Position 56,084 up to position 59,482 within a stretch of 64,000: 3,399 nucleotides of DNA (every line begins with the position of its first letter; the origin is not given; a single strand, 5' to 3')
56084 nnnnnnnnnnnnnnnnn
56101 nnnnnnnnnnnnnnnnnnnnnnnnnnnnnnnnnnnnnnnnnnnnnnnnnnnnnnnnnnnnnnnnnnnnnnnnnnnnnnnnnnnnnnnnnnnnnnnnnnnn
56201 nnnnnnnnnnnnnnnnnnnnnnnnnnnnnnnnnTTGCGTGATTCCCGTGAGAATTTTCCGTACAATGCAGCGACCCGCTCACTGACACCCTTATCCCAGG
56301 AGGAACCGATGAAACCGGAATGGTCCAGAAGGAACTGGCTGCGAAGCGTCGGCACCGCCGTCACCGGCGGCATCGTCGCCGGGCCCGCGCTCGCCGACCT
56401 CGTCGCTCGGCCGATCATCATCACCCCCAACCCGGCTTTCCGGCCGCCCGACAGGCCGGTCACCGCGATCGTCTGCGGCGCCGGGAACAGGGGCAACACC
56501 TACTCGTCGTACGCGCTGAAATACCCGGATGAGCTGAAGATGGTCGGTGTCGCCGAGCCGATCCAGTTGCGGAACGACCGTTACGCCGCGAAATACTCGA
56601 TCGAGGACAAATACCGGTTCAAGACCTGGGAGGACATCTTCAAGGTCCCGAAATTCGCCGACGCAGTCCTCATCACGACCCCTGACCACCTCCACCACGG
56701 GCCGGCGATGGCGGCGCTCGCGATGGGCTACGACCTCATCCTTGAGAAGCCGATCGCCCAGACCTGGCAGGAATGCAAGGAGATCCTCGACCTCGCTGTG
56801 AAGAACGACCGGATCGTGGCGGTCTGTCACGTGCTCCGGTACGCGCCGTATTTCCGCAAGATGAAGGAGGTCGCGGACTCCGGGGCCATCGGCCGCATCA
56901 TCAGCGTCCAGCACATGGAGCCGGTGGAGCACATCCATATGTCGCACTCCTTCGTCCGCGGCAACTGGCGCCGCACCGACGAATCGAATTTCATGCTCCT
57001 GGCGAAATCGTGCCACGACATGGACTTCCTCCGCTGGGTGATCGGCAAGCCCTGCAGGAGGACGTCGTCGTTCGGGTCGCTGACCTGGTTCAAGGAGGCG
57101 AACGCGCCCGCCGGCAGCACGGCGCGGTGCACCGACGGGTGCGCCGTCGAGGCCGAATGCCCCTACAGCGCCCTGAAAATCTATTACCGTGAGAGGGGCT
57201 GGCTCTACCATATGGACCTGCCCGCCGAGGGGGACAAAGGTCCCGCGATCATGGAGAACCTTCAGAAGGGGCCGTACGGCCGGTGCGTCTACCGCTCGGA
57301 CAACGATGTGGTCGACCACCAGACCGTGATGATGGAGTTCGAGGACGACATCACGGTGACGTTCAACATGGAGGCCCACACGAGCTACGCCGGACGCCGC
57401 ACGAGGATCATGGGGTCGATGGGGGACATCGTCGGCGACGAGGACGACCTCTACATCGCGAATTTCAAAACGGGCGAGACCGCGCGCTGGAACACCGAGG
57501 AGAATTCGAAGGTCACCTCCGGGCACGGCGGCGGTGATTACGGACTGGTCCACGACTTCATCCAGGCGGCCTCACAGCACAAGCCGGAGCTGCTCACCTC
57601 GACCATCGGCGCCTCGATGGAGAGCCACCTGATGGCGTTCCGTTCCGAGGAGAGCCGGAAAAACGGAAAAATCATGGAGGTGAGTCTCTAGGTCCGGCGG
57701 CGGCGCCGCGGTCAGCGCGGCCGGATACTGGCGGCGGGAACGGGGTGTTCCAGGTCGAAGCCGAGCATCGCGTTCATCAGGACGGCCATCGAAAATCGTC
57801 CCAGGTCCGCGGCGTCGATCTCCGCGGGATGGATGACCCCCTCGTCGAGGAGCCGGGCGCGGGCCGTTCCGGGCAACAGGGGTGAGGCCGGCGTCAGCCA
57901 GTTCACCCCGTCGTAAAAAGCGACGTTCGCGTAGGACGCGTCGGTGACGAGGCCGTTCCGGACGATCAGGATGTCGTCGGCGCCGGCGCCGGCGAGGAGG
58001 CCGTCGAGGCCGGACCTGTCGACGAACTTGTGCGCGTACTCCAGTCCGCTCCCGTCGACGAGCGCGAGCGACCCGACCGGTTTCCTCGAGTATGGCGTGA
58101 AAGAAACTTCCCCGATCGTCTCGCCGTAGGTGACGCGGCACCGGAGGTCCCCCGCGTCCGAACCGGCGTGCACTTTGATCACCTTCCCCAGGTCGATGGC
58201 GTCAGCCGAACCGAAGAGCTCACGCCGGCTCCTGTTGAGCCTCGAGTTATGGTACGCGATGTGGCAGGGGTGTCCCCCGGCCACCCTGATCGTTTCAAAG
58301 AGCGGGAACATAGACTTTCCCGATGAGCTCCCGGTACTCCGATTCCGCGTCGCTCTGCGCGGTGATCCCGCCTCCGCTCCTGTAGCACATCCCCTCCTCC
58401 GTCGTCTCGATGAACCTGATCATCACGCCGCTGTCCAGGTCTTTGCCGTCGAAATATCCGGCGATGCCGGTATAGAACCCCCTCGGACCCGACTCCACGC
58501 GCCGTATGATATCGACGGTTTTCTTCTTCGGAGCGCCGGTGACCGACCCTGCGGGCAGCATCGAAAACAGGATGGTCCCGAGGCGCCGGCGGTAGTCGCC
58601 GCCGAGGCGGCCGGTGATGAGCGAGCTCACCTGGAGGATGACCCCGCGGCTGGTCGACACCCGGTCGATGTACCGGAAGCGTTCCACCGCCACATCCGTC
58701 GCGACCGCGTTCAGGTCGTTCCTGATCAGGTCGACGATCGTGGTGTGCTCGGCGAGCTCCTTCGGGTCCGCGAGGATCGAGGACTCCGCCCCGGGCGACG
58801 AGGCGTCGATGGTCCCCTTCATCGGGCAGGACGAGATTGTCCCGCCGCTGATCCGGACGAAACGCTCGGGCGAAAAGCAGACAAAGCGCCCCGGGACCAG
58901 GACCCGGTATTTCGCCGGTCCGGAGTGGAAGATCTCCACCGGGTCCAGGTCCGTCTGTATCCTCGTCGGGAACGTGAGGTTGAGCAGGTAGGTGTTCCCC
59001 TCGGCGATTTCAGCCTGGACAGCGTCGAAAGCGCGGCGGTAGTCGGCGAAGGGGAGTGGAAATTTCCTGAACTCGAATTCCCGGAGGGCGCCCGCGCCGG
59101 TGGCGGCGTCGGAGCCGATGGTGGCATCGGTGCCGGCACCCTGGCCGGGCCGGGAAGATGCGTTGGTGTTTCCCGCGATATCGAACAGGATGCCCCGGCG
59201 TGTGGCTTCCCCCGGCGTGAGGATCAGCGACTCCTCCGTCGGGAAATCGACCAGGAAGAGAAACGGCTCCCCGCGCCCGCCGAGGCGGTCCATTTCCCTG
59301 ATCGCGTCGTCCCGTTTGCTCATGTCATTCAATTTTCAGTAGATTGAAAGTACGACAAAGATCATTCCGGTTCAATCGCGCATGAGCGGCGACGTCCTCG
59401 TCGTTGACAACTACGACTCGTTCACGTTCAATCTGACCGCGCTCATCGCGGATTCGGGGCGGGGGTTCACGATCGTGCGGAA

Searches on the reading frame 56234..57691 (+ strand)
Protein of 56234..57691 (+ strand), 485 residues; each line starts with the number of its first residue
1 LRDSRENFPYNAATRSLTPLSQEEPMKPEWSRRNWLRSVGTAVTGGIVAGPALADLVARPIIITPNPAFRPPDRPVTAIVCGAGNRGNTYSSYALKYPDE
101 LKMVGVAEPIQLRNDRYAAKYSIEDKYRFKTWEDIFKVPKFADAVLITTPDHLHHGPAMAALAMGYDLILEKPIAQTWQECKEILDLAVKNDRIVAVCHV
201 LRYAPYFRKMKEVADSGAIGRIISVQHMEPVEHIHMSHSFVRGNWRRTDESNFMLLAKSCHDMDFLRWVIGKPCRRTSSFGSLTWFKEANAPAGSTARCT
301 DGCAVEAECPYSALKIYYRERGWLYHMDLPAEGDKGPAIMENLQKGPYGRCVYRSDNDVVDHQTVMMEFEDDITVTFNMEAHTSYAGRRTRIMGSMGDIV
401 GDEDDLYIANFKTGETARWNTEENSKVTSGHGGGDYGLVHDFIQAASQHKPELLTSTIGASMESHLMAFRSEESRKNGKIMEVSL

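Call 63: search_protein_families(library=padloc, proteins=[window:56234-57691:+], max_evalue=0.001)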
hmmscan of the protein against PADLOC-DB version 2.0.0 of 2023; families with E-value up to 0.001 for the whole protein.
window:56234-57691:+ (485 aa): 0 families

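Call 64: search_protein_families(library=pfam, proteins=[window:56234-57691:+], max_evalue=0.001)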
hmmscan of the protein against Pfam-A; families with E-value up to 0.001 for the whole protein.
window:56234-57691:+ (485 aa): 3 families
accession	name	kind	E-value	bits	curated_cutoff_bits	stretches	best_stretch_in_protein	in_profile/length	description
PF01408.29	GFO_IDH_MocA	-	8.8e-19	68.8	24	1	79-198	4-119/120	Oxidoreductase family, NAD-binding Rossmann fold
PF22725.1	GFO_IDH_MocA_C3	-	1.3e-14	54.7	27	2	207-310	1-103/124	GFO/IDH/MocA C-terminal domain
PF02894.22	GFO_IDH_MocA_C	-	4.1e-10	40.3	22.9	1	215-456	5-193/218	Oxidoreductase family, C-terminal alpha/beta domain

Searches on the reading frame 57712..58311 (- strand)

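Call 63: search_protein_families(library=padloc, proteins=[window:57712-58311:-], max_evalue=0.001)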
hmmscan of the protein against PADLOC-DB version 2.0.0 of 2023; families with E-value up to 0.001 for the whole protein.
window:57712-58311:- (199 aa): 0 families

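Call 64: search_protein_families(library=pfam, proteins=[window:57712-58311:-], max_evalue=0.001)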
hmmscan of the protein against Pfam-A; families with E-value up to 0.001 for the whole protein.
window:57712-58311:- (199 aa): 1 family
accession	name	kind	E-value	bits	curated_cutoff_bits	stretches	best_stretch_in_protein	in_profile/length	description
PF01063.24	Aminotran_4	-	2.2e-15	57.6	28.5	1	109-184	133-216/223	Amino-transferase class IV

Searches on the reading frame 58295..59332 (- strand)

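Call 63: search_protein_families(library=padloc, proteins=[window:58295-59332:-], max_evalue=0.001)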
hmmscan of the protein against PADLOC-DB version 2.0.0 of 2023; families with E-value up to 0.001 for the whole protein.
window:58295-59332:- (345 aa): 0 families

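Call 64: search_protein_families(library=pfam, proteins=[window:58295-59332:-], max_evalue=0.001)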
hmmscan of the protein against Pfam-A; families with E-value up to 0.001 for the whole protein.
window:58295-59332:- (345 aa): 1 family
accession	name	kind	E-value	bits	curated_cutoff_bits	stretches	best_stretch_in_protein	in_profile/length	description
PF00425.24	Chorismate_bind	-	4.5e-56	190.7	27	1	96-337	3-255/257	chorismate binding enzyme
